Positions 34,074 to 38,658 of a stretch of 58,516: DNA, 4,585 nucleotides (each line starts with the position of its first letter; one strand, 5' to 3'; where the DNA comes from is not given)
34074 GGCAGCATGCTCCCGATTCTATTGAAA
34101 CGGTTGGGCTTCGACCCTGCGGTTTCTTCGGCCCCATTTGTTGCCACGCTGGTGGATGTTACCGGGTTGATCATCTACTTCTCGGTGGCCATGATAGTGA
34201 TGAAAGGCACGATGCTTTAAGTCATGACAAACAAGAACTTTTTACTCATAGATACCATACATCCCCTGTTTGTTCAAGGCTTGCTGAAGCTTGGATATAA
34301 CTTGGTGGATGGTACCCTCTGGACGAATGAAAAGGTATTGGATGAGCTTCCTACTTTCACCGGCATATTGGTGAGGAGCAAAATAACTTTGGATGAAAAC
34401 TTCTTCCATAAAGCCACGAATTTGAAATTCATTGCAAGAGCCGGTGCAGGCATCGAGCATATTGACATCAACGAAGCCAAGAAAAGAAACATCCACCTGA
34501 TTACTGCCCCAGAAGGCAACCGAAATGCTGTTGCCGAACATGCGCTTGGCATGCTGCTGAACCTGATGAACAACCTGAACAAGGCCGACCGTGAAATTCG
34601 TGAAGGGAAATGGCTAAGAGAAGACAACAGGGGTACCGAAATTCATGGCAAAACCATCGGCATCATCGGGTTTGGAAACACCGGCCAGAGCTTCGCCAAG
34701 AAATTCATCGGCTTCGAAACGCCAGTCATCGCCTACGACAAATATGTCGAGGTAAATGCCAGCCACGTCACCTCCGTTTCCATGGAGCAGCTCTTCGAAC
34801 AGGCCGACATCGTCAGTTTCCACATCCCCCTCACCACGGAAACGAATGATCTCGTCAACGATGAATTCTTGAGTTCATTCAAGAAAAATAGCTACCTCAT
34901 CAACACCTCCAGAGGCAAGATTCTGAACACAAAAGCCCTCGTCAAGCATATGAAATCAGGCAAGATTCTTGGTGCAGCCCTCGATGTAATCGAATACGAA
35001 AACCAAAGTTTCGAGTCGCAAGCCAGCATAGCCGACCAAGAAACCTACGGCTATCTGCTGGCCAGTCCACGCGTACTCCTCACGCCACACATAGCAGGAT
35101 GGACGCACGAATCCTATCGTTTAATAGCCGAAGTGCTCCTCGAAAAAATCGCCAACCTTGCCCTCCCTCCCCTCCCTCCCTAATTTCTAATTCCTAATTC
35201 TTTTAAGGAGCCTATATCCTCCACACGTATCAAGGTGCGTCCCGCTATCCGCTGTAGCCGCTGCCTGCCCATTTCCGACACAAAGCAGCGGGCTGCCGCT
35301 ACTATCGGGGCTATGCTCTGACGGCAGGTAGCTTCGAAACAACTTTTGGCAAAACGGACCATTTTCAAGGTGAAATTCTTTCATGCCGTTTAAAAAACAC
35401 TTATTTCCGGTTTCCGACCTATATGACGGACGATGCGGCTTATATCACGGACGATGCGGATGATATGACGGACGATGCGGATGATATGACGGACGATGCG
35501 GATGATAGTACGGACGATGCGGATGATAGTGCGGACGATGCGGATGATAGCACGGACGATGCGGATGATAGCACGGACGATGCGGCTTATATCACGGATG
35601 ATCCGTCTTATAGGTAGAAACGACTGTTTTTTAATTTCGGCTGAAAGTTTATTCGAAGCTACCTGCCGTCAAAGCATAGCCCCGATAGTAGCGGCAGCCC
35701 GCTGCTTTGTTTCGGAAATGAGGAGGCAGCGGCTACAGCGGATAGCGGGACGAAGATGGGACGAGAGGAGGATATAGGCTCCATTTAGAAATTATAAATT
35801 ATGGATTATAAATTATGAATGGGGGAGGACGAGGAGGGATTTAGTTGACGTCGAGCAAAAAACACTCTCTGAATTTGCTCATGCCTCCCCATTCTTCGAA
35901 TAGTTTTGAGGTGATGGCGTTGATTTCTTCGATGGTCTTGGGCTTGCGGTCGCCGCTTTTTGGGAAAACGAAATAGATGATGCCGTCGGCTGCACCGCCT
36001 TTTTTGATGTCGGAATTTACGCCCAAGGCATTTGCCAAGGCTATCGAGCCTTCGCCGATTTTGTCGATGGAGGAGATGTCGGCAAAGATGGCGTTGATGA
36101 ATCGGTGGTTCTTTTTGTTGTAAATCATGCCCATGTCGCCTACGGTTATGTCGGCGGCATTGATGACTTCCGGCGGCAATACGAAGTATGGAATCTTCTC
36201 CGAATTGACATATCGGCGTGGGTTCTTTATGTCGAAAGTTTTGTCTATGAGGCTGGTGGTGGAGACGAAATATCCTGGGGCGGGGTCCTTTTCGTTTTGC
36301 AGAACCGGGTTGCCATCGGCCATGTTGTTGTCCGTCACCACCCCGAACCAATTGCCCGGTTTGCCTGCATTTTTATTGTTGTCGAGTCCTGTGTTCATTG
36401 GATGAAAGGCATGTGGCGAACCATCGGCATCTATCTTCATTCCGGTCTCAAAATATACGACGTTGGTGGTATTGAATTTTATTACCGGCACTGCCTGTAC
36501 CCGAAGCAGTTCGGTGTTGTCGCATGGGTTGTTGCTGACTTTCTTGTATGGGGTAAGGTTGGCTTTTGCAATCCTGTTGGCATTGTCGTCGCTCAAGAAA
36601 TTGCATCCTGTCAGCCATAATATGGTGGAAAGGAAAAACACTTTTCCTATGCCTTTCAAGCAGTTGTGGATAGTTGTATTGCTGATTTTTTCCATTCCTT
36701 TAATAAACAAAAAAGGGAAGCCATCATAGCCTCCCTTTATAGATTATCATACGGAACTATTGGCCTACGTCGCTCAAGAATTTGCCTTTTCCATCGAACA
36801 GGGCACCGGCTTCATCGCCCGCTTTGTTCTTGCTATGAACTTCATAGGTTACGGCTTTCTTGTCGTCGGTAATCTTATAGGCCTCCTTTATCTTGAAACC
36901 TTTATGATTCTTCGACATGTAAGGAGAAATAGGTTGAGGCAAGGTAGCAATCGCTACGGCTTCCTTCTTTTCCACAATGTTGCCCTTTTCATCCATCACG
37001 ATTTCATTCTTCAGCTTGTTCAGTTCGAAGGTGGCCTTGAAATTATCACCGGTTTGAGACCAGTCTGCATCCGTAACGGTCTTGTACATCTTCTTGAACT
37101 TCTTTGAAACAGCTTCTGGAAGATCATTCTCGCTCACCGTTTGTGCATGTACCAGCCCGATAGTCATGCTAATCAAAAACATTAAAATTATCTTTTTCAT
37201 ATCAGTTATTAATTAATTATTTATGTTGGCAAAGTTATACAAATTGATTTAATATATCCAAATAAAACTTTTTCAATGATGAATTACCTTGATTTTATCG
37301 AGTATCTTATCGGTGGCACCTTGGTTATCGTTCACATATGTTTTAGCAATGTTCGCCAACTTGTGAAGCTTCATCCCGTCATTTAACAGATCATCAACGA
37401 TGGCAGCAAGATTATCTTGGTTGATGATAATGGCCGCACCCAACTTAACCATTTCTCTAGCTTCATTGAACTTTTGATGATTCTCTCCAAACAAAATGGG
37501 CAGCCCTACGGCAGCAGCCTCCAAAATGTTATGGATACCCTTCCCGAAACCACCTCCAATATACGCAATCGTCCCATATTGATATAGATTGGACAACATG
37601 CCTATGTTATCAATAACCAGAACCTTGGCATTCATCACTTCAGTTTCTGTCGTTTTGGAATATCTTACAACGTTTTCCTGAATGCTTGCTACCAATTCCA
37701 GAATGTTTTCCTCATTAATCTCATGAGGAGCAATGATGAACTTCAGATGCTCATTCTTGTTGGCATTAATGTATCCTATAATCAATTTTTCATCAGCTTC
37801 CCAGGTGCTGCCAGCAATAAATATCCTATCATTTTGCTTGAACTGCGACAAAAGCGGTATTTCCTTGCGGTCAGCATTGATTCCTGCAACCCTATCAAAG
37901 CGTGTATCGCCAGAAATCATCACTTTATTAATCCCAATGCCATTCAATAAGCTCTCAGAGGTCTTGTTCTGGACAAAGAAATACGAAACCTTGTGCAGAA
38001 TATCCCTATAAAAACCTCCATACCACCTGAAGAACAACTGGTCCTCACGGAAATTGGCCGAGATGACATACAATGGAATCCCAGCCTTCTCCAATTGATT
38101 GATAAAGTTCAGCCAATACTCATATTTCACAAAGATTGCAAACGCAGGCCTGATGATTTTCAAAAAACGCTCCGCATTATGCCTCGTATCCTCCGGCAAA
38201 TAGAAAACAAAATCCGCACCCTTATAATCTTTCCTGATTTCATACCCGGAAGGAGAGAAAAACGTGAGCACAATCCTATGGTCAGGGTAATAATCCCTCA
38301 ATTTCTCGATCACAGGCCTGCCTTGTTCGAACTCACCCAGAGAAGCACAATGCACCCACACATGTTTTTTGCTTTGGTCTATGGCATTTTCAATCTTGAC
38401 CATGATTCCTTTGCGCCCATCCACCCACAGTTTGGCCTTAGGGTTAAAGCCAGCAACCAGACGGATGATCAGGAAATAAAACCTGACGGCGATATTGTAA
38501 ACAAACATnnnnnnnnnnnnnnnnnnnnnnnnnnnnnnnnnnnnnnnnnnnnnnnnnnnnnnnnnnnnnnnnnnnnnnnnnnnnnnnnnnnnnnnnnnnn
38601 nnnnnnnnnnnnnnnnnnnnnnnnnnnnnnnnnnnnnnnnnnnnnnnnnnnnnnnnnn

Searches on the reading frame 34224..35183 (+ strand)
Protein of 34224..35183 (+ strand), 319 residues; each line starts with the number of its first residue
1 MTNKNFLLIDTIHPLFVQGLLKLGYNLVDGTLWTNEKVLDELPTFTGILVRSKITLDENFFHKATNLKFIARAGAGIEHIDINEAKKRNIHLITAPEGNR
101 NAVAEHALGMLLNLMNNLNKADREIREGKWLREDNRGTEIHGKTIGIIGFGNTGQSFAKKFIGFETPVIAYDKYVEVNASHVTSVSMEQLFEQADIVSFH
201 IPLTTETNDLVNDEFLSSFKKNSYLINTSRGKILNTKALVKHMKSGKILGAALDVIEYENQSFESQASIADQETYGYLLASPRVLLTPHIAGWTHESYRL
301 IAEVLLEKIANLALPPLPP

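Call 17: search_protein_families(library=pfam, proteins=[window:34224-35183:+])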
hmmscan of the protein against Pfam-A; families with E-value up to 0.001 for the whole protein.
window:34224-35183:+ (319 aa): 3 families
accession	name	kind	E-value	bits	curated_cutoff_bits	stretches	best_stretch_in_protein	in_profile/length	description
PF02826.25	2-Hacid_dh_C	-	1.1e-51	175.2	25.1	1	108-291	1-178/178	D-isomer specific 2-hydroxyacid dehydrogenase, NAD binding domain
PF00389.36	2-Hacid_dh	-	1.7e-20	73.5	24.6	1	34-311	29-122/134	D-isomer specific 2-hydroxyacid dehydrogenase, catalytic domain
PF03446.21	NAD_binding_2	-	4.5e-06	27.2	21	1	144-247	1-111/161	NAD binding domain of 6-phosphogluconate dehydrogenase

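Call 18: find_related_loci(query=window:34224-35183:+, collection=genome_contigs, flank=10000)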
Query window:34224-35183:+ (319 aa) in genome_contigs; peptide patterns used: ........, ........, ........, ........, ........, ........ (x = any residue, [..] = any of these).
599 stretches matched a pattern (row limit reached: there are more); 566 encode a relative of the query (tblastn E <= 1e-3); the best 80 are kept; 80 distinct loci.
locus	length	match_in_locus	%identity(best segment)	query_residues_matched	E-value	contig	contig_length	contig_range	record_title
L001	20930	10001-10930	57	3-309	1e-115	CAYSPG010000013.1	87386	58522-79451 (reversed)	MAG TPA_asm: uncultured Flavobacteriaceae bacterium isolate SRP173033_co1_339 genome assembly, contig: NODE_347_length_8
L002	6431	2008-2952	51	1-312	2e-108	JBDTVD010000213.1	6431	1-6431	MAG: Bacteroidota bacterium isolate cluster3_bin.6 NODE_63741_length_6431_cov_5.932716, whole genome shotgun sequence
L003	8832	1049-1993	52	1-312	1e-107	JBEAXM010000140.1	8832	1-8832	MAG: Bacteroidota bacterium isolate NASQAN2011_275_B_bin.4 scaffold_992034, whole genome shotgun sequence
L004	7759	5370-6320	53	1-312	4e-107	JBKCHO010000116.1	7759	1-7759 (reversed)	MAG: Bacteroidota bacterium isolate samp_487_concoct_766 samp_487_1232895, whole genome shotgun sequence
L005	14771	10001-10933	53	6-315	7e-106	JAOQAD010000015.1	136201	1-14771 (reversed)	MAG: Bacteroidetes bacterium isolate RYN_273 scaffold_576080, whole genome shotgun sequence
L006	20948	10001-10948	53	3-317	2e-104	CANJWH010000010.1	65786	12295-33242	MAG: Bacteroidetes bacterium isolate RH-23may17-764 genome assembly, contig: RH-23may17-C2995, whole genome shotgun sequ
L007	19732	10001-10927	52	2-309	6e-104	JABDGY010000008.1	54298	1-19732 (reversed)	MAG: Bacteroidetes bacterium isolate BWOrgControl_Nextera44_MAG5 3300021027.a:Ga0206836_10016, whole genome shotgun sequ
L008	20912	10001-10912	52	7-309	3e-102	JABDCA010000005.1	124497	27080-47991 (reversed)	MAG: Bacteroidetes bacterium isolate BWMinControl_Nextera78_MAG5 3300020791.a:Ga0207054_1005, whole genome shotgun seque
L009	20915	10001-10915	51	5-308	1e-102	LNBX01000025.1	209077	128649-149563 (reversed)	MAG: Bacteroidetes bacterium OLB10 UZ10_BCD003CONTIG000025, whole genome shotgun sequence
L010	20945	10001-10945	51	1-314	1e-102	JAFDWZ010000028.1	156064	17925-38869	MAG: Bacteroidetes bacterium isolate SZAS-1 BACT-AMP-1__28__length-156064, whole genome shotgun sequence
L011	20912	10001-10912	53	7-309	5e-102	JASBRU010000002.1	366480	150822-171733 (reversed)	MAG: Flavobacteriales bacterium isolate BWSM_116 k141_509375, whole genome shotgun sequence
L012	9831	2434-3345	53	7-309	3e-102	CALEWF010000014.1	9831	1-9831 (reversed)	MAG: uncultured Flavobacteriales bacterium isolate R1_Bin_METABAT__303_1 genome assembly, contig: c_000001194260, whole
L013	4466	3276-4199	52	7-313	5e-102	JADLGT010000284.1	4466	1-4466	MAG: Bacteroidia bacterium isolate SJ452 c_000001431412, whole genome shotgun sequence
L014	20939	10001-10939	51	7-318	3e-101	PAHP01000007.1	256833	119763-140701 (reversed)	MAG: Flavobacteriales bacterium isolate NAT180 MHASMcontig_588605, whole genome shotgun sequence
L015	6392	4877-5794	51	5-309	1e-101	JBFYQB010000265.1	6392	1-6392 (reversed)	MAG: Flavobacteriales bacterium isolate PPR_0170 PPR_0170_bin.38.fa_k121_896570, whole genome shotgun sequence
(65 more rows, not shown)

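Call 21: find_encoding_contigs(protein=window:34224-35183:+, flank=10000, max_places=10)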
Protein window:34224-35183:+ (319 aa): 6 contigs read that carry it; 4 places shown.
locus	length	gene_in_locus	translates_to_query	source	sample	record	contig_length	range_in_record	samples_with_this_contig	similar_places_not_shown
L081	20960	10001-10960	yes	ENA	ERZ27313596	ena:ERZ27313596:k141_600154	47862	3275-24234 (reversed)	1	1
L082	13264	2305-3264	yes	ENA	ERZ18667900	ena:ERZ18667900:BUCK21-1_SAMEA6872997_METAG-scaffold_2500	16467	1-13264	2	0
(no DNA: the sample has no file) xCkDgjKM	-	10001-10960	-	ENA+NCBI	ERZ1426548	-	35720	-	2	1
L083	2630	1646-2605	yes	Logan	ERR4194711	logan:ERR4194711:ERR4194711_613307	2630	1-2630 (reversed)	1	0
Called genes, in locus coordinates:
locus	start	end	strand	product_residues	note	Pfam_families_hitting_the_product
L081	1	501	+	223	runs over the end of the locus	-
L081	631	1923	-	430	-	-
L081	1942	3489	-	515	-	PF06745:ATPase (faint), PF00772:DnaB, PF03796:DnaB_C, PF13481:AAA_25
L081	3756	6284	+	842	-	PF15902:Sortilin-Vps10, PF18962:Por_Secre_tail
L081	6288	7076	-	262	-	PF13505:OMP_b-brl (faint)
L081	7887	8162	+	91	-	PF19335:HMBD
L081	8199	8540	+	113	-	-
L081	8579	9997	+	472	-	PF03448:MgtE_N, PF00571:CBS, PF01769:MgtE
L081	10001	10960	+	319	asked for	PF00389:2-Hacid_dh, PF02826:2-Hacid_dh_C, PF03446:NAD_binding_2 (weak)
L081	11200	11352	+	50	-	-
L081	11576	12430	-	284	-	PF07335:Glyco_hydro_75 (weak)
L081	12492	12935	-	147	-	PF11396:PepSY_like (faint)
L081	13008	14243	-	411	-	PF04413:Glycos_transf_N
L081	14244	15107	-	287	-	-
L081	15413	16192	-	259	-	PF00106:adh_short, PF08659:KR, PF13561:adh_short_C2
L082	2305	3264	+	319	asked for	PF00389:2-Hacid_dh, PF02826:2-Hacid_dh_C, PF03446:NAD_binding_2 (weak)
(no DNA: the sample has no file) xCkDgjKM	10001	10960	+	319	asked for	PF00389:2-Hacid_dh, PF02826:2-Hacid_dh_C, PF03446:NAD_binding_2 (weak)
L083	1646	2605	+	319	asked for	PF00389:2-Hacid_dh, PF02826:2-Hacid_dh_C, PF03446:NAD_binding_2 (weak)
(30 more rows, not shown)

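Call 24: find_homologous_proteins(query=window:34224-35183:+, max_evalue=1e-60)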
Query window:34224-35183:+ (319 aa): 7838 proteins with E <= 1e-60 among 8000 candidates; the best 120 are listed.
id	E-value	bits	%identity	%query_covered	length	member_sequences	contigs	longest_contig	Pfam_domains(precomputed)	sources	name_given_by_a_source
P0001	4.2e-208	708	100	100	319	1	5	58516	PF03446.22,PF00389.37,PF02826.26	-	-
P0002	2.3e-199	679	97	99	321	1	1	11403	PF03446.22,PF00389.37,PF02826.26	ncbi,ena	ncbi:MAG: NAD(P)-dependent oxidoreductase [Bacteroidota bacterium]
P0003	2.4e-134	465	66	98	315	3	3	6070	PF03446.22,PF00389.37,PF02826.26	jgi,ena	jgi:D-3-phosphoglycerate dehydrogenase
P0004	5.4e-133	461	66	98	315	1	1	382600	PF03446.22,PF00389.37,PF02826.26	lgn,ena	-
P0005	1.6e-131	456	66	98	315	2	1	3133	PF03446.22,PF00389.37,PF02826.26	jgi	jgi:D-3-phosphoglycerate dehydrogenase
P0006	6.8e-119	415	60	98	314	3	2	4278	PF03446.22,PF00389.37,PF02826.26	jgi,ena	jgi:D-3-phosphoglycerate dehydrogenase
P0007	4.3e-112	392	55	98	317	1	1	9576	PF00389.37,PF02826.26,PF07991.19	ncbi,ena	-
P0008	3.6e-109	383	57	95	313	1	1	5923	PF00389.37,PF02826.26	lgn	-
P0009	6.2e-109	382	58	96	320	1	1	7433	PF03446.22,PF00389.37,PF02826.26,PF07991.19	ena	-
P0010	1.4e-108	381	57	96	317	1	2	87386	PF03446.22,PF00389.37,PF02826.26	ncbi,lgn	-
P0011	2.6e-107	377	56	96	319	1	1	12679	PF03446.22,PF00389.37,PF02826.26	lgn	-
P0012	2.1e-106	374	56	97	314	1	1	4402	PF03446.22,PF00389.37,PF02826.26,PF07991.19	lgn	-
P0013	1.9e-105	371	54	97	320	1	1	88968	PF03446.22,PF00389.37,PF02826.26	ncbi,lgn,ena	-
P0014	3.8e-105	370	54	97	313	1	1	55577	PF03446.22,PF00389.37,PF02826.26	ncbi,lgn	-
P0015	4.0e-105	369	54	97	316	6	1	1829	PF03446.22,PF00389.37,PF02826.26,PF07991.19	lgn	-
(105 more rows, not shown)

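Call 25: find_encoding_contigs(protein=P0002, flank=10000, max_places=4)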
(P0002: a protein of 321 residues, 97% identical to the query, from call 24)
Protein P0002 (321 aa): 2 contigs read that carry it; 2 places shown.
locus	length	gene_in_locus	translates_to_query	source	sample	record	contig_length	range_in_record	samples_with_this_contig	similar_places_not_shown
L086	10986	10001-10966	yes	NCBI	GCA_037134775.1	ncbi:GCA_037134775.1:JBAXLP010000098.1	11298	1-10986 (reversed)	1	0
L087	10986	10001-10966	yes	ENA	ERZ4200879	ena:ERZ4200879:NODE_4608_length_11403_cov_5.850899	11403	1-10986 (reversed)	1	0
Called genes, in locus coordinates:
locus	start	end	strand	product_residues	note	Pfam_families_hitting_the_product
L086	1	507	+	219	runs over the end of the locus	-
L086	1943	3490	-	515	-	PF06745:ATPase (faint), PF00772:DnaB, PF03796:DnaB_C, PF13481:AAA_25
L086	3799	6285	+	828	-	PF15902:Sortilin-Vps10, PF18962:Por_Secre_tail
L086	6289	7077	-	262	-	-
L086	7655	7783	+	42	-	-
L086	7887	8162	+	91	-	PF19335:HMBD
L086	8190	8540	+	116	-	-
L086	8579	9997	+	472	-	PF03448:MgtE_N, PF00571:CBS, PF01769:MgtE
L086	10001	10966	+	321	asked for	PF00389:2-Hacid_dh, PF02826:2-Hacid_dh_C, PF03446:NAD_binding_2 (weak)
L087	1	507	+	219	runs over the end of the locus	-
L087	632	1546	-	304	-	-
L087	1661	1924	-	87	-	-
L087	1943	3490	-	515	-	PF06745:ATPase (faint), PF00772:DnaB, PF03796:DnaB_C, PF13481:AAA_25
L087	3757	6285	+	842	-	PF15902:Sortilin-Vps10, PF18962:Por_Secre_tail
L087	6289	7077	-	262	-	-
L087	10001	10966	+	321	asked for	PF00389:2-Hacid_dh, PF02826:2-Hacid_dh_C, PF03446:NAD_binding_2 (weak)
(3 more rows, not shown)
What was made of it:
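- On Flavo-1 (RF01705): The closest homologues and the 97%-identity relative are Bacteroidota MAGs (calls 18, 24, 25).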

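Call 26: find_encoding_contigs(protein=P0004, flank=10000, max_places=4)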
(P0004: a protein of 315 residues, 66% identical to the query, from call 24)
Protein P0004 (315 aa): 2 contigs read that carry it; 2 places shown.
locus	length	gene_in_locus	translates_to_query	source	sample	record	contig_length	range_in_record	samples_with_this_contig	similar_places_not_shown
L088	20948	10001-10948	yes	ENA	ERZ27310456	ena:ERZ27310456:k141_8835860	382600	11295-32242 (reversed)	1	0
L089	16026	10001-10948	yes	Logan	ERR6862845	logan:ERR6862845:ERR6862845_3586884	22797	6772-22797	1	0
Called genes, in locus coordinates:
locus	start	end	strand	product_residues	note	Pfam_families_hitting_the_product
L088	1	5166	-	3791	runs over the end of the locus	PF02494:HYR, PF12810:ALK_LTK_GRD, PF02494:HYR, PF12810:ALK_LTK_GRD, PF02494:HYR (weak), PF12810:ALK_LTK_GRD, PF02494:HYR (weak), PF18962:Por_Secre_tail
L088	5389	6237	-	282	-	-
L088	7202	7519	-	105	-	PF14559:TPR_19 (faint), PF13431:TPR_17 (faint), PF00515:TPR_1 (faint), PF07719:TPR_2 (faint), PF13181:TPR_8 (faint)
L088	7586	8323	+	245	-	PF01012:ETF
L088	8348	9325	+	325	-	PF01012:ETF, PF00766:ETF_alpha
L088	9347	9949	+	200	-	PF02577:BFN_dom, PF02151:UVR (weak)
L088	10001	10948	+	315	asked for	PF00389:2-Hacid_dh, PF02826:2-Hacid_dh_C, PF03446:NAD_binding_2 (weak)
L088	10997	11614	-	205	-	-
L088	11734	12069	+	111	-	PF23025:YbjQ_2 (weak), PF01906:YbjQ_1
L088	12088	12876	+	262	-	-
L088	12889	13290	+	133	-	PF00903:Glyoxalase, PF13468:Glyoxalase_3, PF13669:Glyoxalase_4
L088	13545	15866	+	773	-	PF13620:CarboxypepD_reg, PF13715:CarbopepD_reg_2, PF07715:Plug, PF00593:TonB_dep_Rec_b-barrel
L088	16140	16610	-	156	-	PF06127:Mpo1-like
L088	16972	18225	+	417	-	PF05572:Peptidase_M43, PF18962:Por_Secre_tail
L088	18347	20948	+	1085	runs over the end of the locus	PF19408:PKD_6, PF19081:Ig_7, PF18911:PKD_4, PF00801:PKD, PF18962:Por_Secre_tail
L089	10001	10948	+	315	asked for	PF00389:2-Hacid_dh, PF02826:2-Hacid_dh_C, PF03446:NAD_binding_2 (weak)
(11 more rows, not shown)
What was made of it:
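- On MITE: The next relative (66% identity) has a different gene order (call 26).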

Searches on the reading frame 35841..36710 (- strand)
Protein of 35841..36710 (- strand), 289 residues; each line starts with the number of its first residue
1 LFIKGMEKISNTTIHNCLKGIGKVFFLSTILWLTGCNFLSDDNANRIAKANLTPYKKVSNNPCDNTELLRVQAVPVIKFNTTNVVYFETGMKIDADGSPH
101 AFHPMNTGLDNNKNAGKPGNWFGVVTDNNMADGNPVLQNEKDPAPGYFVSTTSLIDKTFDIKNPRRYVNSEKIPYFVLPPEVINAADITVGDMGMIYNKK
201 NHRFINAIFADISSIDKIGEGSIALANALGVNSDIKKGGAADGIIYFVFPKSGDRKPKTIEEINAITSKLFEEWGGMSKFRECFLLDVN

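Call 17: search_protein_families(library=pfam, proteins=[window:35841-36710:-])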
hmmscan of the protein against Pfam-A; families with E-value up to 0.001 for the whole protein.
window:35841-36710:- (289 aa): 1 family
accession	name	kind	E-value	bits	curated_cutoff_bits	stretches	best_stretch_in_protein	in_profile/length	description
PF07335.16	Glyco_hydro_75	-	1.3e-06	29.2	27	1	166-272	37-152/165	Fungal chitosanase of glycosyl hydrolase group 75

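Call 19: find_encoding_contigs(protein=window:35841-36710:-, flank=10000, max_places=10)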
Protein window:35841-36710:- (289 aa): no gene with exactly this product is on record in the collection.
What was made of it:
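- Tried and rejected: It failed, probably because the start codon I used is wrong (call 19).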

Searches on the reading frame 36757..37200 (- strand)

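Call 17: search_protein_families(library=pfam, proteins=[window:36757-37200:-])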
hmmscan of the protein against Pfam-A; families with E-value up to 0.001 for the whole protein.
window:36757-37200:- (147 aa): 2 families
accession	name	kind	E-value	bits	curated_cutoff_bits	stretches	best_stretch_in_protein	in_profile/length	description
PF11396.14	PepSY_like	-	1.3e-07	32.3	28.3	1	61-142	10-82/83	Putative beta-lactamase-inhibitor-like, PepSY-like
PF10698.15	DUF2505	-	0.0007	20.2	26.9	0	16-60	49-94/158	Protein of unknown function (DUF2505)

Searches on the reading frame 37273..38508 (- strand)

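Call 17: search_protein_families(library=pfam, proteins=[window:37273-38508:-])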
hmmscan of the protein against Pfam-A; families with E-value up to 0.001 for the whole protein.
window:37273-38508:- (411 aa): 1 family
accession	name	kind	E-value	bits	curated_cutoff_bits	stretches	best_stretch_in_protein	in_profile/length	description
PF04413.22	Glycos_transf_N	-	6.2e-45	153.4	23.9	1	44-206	13-179/179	3-Deoxy-D-manno-octulosonic-acid transferase (kdotransferase)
